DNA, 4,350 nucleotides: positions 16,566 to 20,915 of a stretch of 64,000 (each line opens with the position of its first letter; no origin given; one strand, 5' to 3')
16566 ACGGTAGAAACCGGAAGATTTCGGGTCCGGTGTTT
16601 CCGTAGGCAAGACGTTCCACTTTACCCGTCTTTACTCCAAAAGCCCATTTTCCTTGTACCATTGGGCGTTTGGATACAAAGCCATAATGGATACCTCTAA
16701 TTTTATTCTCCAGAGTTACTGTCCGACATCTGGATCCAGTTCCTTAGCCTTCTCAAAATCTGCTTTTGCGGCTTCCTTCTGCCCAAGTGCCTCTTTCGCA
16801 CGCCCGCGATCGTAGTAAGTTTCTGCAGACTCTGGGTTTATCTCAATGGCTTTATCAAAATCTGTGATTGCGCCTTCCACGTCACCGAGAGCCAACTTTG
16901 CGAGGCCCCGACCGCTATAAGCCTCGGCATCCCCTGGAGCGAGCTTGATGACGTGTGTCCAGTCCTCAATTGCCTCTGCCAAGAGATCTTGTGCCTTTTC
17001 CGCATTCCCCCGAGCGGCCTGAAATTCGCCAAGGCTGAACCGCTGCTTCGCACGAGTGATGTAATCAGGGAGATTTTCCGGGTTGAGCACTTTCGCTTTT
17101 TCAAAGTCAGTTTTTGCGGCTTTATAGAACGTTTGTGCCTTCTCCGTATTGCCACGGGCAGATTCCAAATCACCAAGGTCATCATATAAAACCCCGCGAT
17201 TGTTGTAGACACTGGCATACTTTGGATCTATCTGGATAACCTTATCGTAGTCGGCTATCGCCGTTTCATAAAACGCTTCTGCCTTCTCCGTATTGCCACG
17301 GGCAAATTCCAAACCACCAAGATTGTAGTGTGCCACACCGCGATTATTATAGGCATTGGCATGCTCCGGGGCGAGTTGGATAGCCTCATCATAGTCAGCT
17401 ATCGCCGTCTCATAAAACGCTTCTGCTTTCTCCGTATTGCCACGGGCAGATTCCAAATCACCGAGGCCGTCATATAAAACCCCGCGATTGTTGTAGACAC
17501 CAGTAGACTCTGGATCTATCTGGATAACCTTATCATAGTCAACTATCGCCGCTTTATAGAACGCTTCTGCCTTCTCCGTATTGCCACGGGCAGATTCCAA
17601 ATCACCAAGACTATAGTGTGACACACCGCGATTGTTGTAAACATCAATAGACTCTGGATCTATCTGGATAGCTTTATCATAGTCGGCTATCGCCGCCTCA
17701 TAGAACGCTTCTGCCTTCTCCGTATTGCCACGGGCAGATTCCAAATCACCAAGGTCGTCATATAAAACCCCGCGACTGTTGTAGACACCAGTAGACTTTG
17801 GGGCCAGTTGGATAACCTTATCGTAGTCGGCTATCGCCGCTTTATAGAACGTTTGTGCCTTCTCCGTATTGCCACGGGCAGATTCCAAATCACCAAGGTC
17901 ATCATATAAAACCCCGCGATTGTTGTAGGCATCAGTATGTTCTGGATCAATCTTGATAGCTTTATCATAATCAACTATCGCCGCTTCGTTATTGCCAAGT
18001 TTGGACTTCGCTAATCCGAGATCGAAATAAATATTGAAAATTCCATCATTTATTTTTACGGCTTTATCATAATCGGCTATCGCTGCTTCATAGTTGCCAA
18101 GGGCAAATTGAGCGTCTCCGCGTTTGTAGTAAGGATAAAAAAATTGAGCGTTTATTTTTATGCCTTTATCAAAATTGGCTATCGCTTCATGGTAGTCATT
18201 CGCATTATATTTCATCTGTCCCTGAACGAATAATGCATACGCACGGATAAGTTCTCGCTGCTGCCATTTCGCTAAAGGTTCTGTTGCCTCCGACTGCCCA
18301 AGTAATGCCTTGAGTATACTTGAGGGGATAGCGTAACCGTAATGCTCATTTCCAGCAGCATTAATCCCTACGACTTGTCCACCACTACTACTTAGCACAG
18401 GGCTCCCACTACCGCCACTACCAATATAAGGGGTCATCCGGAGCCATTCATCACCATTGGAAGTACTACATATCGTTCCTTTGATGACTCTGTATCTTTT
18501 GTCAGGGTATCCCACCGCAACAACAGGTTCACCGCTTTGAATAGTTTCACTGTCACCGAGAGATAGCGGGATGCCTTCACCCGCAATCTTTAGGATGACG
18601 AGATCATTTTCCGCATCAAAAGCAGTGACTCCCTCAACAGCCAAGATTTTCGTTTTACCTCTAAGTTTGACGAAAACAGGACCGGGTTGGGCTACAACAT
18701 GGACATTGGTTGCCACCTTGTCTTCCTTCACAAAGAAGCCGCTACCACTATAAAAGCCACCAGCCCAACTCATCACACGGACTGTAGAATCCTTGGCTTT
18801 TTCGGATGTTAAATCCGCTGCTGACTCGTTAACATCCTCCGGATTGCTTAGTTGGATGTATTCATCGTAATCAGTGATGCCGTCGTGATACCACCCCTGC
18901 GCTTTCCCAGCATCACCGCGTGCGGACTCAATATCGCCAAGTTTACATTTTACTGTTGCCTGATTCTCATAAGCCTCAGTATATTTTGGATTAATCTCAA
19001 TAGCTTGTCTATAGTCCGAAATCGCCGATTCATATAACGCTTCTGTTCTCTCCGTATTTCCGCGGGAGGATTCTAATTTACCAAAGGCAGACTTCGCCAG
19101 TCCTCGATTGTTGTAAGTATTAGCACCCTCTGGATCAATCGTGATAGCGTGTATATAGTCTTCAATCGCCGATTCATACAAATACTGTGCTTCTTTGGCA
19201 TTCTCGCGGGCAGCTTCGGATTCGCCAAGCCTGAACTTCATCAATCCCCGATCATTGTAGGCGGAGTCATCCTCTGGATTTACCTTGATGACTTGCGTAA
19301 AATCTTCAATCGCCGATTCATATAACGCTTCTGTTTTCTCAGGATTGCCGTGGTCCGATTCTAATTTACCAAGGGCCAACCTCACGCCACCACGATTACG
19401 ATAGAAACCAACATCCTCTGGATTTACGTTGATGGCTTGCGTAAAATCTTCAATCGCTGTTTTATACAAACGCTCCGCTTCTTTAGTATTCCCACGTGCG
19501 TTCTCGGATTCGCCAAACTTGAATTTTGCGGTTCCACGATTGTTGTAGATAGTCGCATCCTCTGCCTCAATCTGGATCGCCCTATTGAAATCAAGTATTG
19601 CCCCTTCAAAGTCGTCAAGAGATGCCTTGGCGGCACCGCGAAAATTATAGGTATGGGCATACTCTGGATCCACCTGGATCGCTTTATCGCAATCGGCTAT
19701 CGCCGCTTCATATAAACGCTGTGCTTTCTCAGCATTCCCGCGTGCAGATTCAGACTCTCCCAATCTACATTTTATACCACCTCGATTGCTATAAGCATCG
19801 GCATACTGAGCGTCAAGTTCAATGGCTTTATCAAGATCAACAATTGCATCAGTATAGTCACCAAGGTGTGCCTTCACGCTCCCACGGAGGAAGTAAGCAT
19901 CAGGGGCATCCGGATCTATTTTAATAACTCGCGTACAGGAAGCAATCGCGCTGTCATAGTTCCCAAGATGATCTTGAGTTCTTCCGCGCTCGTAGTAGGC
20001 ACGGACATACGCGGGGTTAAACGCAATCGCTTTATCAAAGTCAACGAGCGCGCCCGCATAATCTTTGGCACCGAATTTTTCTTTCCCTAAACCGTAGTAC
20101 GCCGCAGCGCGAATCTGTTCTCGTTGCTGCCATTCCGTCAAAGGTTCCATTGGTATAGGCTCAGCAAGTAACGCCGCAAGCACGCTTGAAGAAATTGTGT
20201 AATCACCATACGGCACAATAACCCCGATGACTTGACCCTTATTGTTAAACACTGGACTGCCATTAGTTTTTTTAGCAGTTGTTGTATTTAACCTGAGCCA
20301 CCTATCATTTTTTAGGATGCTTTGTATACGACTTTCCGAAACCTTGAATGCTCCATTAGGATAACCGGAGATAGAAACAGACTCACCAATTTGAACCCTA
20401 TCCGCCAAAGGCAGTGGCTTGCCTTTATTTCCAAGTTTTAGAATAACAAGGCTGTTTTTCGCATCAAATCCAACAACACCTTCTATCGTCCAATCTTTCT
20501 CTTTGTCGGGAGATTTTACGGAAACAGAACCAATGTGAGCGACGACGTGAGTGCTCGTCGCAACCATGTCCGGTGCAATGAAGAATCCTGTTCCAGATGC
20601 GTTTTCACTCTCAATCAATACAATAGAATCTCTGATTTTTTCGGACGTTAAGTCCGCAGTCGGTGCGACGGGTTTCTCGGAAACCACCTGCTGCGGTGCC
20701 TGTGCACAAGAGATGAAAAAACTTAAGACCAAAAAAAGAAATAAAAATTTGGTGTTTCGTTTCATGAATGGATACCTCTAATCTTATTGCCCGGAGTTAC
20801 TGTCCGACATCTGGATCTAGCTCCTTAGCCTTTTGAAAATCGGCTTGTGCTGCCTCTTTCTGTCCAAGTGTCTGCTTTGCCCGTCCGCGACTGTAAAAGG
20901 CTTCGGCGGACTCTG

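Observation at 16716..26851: Apparent operon of an LTD protein plus four tandem paralogous lipoprotein genes fusing trypsin-like proteases to TPR repeats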

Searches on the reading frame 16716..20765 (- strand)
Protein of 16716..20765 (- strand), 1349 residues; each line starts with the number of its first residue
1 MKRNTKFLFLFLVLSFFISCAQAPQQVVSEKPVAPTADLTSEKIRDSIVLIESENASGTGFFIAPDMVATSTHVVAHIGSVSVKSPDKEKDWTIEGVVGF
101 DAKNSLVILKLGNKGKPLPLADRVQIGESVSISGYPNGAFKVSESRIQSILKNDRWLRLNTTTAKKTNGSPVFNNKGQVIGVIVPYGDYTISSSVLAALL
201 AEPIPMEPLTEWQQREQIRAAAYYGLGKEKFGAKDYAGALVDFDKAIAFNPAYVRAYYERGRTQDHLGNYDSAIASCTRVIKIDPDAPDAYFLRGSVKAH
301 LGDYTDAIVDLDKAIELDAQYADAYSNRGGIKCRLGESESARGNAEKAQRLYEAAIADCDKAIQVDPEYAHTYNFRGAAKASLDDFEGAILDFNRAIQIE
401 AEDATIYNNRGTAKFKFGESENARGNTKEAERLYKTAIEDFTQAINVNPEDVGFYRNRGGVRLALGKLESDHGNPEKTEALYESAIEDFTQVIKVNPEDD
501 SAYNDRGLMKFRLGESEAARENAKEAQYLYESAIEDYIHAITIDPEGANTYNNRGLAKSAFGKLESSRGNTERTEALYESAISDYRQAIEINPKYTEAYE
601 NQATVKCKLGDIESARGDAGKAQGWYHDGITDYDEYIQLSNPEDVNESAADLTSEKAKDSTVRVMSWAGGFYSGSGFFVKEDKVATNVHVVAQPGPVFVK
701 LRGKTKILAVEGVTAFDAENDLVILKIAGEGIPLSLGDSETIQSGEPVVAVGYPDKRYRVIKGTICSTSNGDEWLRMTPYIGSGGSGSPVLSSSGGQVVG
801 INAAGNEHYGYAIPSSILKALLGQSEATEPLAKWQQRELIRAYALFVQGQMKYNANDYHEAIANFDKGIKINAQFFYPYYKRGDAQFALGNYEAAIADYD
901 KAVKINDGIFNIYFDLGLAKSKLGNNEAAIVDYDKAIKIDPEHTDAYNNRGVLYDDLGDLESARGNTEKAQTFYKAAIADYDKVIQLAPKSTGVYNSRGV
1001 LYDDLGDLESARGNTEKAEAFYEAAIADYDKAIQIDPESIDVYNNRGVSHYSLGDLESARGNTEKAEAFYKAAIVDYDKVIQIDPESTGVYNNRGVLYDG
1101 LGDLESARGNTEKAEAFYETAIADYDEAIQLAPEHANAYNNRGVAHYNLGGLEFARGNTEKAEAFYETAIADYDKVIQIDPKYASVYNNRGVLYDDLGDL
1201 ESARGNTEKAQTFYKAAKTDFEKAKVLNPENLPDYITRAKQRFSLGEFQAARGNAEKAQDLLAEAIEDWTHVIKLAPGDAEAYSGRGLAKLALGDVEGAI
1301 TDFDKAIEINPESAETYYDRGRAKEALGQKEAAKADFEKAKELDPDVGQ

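Call 3: search_protein_families(library=pfam, proteins=[window:16716-20765:-], max_evalue=0.01)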
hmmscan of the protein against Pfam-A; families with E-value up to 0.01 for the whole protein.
window:16716-20765:- (1349 aa): 30 families (the best 25 are shown)
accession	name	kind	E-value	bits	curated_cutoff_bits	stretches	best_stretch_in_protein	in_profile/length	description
PF13414.12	TPR_11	-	1.1e-122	399.9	26.8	17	1022-1054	10-42/42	TPR repeat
PF00515.34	TPR_1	-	1.1e-112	364.1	27.8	9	1280-1312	1-33/34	Tetratricopeptide repeat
PF13431.12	TPR_17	-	3.4e-90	289.3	24.4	8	933-964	2-33/34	Tetratricopeptide repeat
PF07719.23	TPR_2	-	1.5e-88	284.1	27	6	879-907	4-32/34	Tetratricopeptide repeat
PF13181.12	TPR_8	-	9.1e-78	250.3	25.7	6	1314-1346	1-33/34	Tetratricopeptide repeat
PF13371.12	TPR_9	-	5.9e-70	231.7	35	5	269-324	10-65/73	Tetratricopeptide repeat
PF13424.12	TPR_12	-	4e-61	203.6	30.1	10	1145-1215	5-76/77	Tetratricopeptide repeat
PF13432.12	TPR_16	-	1.1e-57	192.3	32.7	8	224-288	1-65/65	Tetratricopeptide repeat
PF14559.12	TPR_19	-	1.3e-46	157.2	25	3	232-290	3-61/68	Tetratricopeptide repeat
PF13428.12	TPR_14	-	4.7e-44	144.7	23.5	0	1281-1322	2-43/44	Tetratricopeptide repeat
PF13365.12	Trypsin_2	-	1e-35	124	27.6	2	674-801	1-144/144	Trypsin-like peptidase domain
PF13174.12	TPR_6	-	5.6e-26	89.8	26.3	0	256-286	2-32/33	Tetratricopeptide repeat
PF13374.12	TPR_10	-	1.2e-20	73.3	27.5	0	1002-1029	5-32/42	Tetratricopeptide repeat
PF12569.14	NatA_aux_su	-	1.3e-17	64.4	33.3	1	261-339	199-275/515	N-terminal acetyltransferase A, auxiliary subunit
PF01239.28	PPTA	-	8.3e-15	53.9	29.5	0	1166-1194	1-29/32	Protein prenyltransferase alpha subunit repeat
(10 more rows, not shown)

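Call 4: search_protein_families(library=ncbifam, proteins=[window:16716-20765:-], max_evalue=0.01)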
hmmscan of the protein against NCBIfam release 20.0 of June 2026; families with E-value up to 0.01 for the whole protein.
window:16716-20765:- (1349 aa): 32 families (the best 25 are shown)
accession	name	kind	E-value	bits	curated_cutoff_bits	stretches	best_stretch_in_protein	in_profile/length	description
NF040959.1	MamA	equivalog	1.8e-59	200.6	200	5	825-967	54-196/204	magnetosome protein MamA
NF002725.1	PRK02603.1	equivalog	2.7e-51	174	143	9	876-990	35-152/173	photosystem I assembly protein Ycf3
TIGR00990.1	3a0801s09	subfamily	8.3e-50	170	757.25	7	1264-1346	349-431/615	mitochondrial import receptor subunit TOM70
TIGR02521.1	type_IV_pilW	equivalog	4e-46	157.5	154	7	350-430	45-125/234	type IV pilus biogenesis/stability protein PilW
TIGR02917.1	PEP_TPR_lipo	equivalog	1.3e-44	152.4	312.2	5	215-347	120-252/899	XrtA/PEP-CTERM system TPR-repeat protein PrsT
NF008391.2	PRK11189.1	equivalog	3.7e-36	125.1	250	5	255-329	66-140/297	lipoprotein NlpI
TIGR02552.1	LcrH_SycD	equivalog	6.8e-35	119.7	104.8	3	221-320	19-118/136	SycD/LcrH family type III secretion system chaperone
NF047371.1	FlcA_CTERM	equivalog_domain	1.1e-27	96.8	300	6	279-418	338-487/646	periplasmic flagellar collar protein FlcA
NF033740.0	MarP_fam_protase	equivalog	3.5e-27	95.5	250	2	646-826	183-378/390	MarP family serine protease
NF033920.0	C39_PA2778_fam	equivalog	2.7e-26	92.5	150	1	1227-1344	145-254/255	PA2778 family cysteine peptidase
NF033762.1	social_mot_Tgl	equivalog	8.9e-26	90.7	225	4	857-964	81-190/252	social motility TPR repeat lipoprotein Tgl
NF033758.1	gliding_GltE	equivalog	1e-20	74.2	225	2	849-981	229-355/411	adventurous gliding motility TPR repeat lipoprotein GltE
TIGR02037.1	degP_htrA_DO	subfamily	1.8e-20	73.3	416.2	2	673-824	61-226/434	Do family serine endopeptidase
TIGR02795.1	tol_pal_ybgF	equivalog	2.3e-17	63.7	90.1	0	222-312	4-100/119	tol-pal system protein YbgF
NF041521.1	HhoA_HhoB_HtrA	equivalog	9e-15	54.8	450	1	673-821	58-219/335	HhoA/HhoB/HtrA family serine endopeptidase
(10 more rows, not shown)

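Call 76: search_protein_families(library=padloc, proteins=[window:16716-20765:-], max_evalue=0.001)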
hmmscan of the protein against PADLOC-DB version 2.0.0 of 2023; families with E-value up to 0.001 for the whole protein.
window:16716-20765:- (1349 aa): 5 families
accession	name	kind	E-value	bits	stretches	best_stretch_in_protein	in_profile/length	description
PDLC02960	RT-Protease_XI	-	2.2e-28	97.5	2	600-820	285-502/506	single gene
PDLC02959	RT-Protease_XI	-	8.9e-26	88.9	2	602-808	290-492/510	single gene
PDLC04593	PDC-M35A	-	4.5e-09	34.4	0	704-757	68-122/216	-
PDLC02159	Avs1b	-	5.6e-09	31.9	1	40-138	2-108/1924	-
PDLC01169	TPR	-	1.4e-05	22.6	0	1096-1272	110-245/252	TPR repeats containing protein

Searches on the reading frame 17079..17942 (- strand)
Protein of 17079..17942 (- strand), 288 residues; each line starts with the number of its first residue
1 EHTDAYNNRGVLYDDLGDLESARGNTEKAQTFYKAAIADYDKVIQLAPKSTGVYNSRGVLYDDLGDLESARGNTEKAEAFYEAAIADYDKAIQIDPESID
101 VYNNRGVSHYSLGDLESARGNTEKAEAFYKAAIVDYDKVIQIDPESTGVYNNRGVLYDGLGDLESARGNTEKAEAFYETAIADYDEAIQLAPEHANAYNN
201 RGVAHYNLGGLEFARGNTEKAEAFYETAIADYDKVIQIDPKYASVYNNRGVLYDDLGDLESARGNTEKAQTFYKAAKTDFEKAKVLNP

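Call 78: find_homologous_proteins(query=window:17079-17942:-)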
Query window:17079-17942:- (288 aa): 3304 proteins with E <= 0.001 among 8000 candidates; the best 120 are listed.
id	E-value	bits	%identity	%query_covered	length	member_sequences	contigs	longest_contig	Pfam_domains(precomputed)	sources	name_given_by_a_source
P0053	1.6e-71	259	56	74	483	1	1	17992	PF13431.13,PF13365.13,PF13414.13,PF12569.15,PF13428.13,PF13374.13,PF14559.13,PF10516.16,PF13371.13,PF17874.8,PF00515.35,PF13424.13,PF21033.5,PF13432.13,PF13181.13,PF01239.29,PF07719.24,PF13174.13,PF00089.33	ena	-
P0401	2.6e-53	199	50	72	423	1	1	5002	PF13431.13,PF13365.13,PF13414.13,PF13428.13,PF14559.13,PF13371.13,PF00515.35,PF13424.13,PF21033.5,PF13432.13,PF13181.13,PF07719.24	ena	-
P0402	6.5e-53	198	34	99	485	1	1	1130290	PF13431.13,PF12862.14,PF13414.13,PF13428.13,PF13374.13,PF14559.13,PF24575.2,PF13371.13,PF00515.35,PF13424.13,PF21033.5,PF13432.13,PF13181.13,PF01239.29,PF07719.24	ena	-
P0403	4.2e-48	182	52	61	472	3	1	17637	PF13431.13,PF13365.13,PF13414.13,PF13428.13,PF14559.13,PF13371.13,PF00515.35,PF13424.13,PF21033.5,PF13432.13,PF13181.13,PF01239.29,PF07719.24,PF13174.13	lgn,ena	-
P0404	1.5e-45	174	43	78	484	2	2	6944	PF13431.13,PF13365.13,PF23914.2,PF13414.13,PF13428.13,PF13374.13,PF14559.13,PF13371.13,PF00515.35,PF04212.25,PF13424.13,PF21033.5,PF13432.13,PF13181.13,PF07719.24,PF13174.13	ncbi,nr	ncbi:tetratricopeptide repeat protein, partial [Candidatus Poribacteria bacterium]|nr:tetratricopept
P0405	1.1e-44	171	41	89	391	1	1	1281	PF13431.13,PF13365.13,PF13414.13,PF13428.13,PF13374.13,PF14559.13,PF10516.16,PF13371.13,PF00515.35,PF13424.13,PF21033.5,PF13432.13,PF13181.13,PF07719.24,PF13174.13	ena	-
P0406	1.1e-44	171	39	89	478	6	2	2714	PF13431.13,PF23914.2,PF13414.13,PF13428.13,PF11185.14,PF13374.13,PF14559.13,PF24575.2,PF25575.1,PF10516.16,PF13371.13,PF00515.35,PF12895.14,PF13424.13,PF21033.5,PF13432.13,PF13181.13,PF01239.29,PF07719.24,PF13174.13,PF24726.2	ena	-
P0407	1.7e-44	170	36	94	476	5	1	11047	PF13431.13,PF13365.13,PF13414.13,PF13176.13,PF12569.15,PF13428.13,PF13374.13,PF07721.21,PF14559.13,PF24575.2,PF25575.1,PF13371.13,PF00515.35,PF13424.13,PF21033.5,PF13432.13,PF13181.13,PF01239.29,PF07719.24,PF13174.13,PF00089.33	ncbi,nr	ncbi:MAG: serine protease [Hormoscilla sp. GM102CHS1]|nr:serine protease [Hormoscilla sp. GM102CHS1]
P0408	7.8e-44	168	36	92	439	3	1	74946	PF13414.13,PF12569.15,PF13374.13,PF24575.2,PF25068.3,PF00515.35,PF13424.13,PF13429.13,PF07719.24,PF13174.13,PF13431.13,PF25062.2,PF13176.13,PF13428.13,PF13676.12,PF14559.13,PF10516.16,PF01582.26,PF13371.13,PF12895.14,PF21033.5,PF13432.13,PF13181.13,PF01239.29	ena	-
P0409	1.2e-43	168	41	92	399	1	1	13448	PF13431.13,PF13365.13,PF13414.13,PF13428.13,PF13374.13,PF14559.13,PF10516.16,PF13371.13,PF00515.35,PF13424.13,PF13432.13,PF13181.13,PF07719.24,PF13174.13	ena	-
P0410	5.5e-43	165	33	93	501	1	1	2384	PF10602.16,PF13431.13,PF23914.2,PF13414.13,PF13176.13,PF12569.15,PF04010.19,PF13428.13,PF13374.13,PF14559.13,PF24575.2,PF13371.13,PF00515.35,PF13424.13,PF21033.5,PF13432.13,PF13429.13,PF13181.13,PF01239.29,PF07719.24,PF13174.13,PF20308.5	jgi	jgi:tetratricopeptide (TPR) repeat protein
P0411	1.1e-42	164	37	94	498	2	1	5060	PF13431.13,PF23914.2,PF13414.13,PF13428.13,PF13374.13,PF14559.13,PF13371.13,PF00515.35,PF13424.13,PF21033.5,PF13432.13,PF13181.13,PF01239.29,PF07719.24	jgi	-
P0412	1.3e-42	164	32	98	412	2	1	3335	PF13431.13,PF13414.13,PF12569.15,PF13428.13,PF13374.13,PF14559.13,PF24575.2,PF13371.13,PF00515.35,PF13424.13,PF13432.13,PF13181.13,PF01239.29,PF07719.24,PF13174.13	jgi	jgi:tetratricopeptide (TPR) repeat protein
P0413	7.7e-41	158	39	81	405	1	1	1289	PF13431.13,PF13414.13,PF13428.13,PF13374.13,PF06293.21,PF24575.2,PF07714.24,PF25575.1,PF00069.32,PF10516.16,PF13371.13,PF00515.35,PF03109.23,PF13424.13,PF21033.5,PF13432.13,PF13181.13,PF01239.29,PF07719.24,PF13174.13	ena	-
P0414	9.2e-41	158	35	100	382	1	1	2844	PF13414.13,PF12569.15,PF12688.14,PF13374.13,PF24575.2,PF00515.35,PF13424.13,PF13429.13,PF07719.24,PF13174.13,PF25063.1,PF13431.13,PF23914.2,PF25062.2,PF10502.15,PF13176.13,PF13428.13,PF14559.13,PF10516.16,PF13371.13,PF12895.14,PF21033.5,PF13432.13,PF13181.13,PF01239.29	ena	-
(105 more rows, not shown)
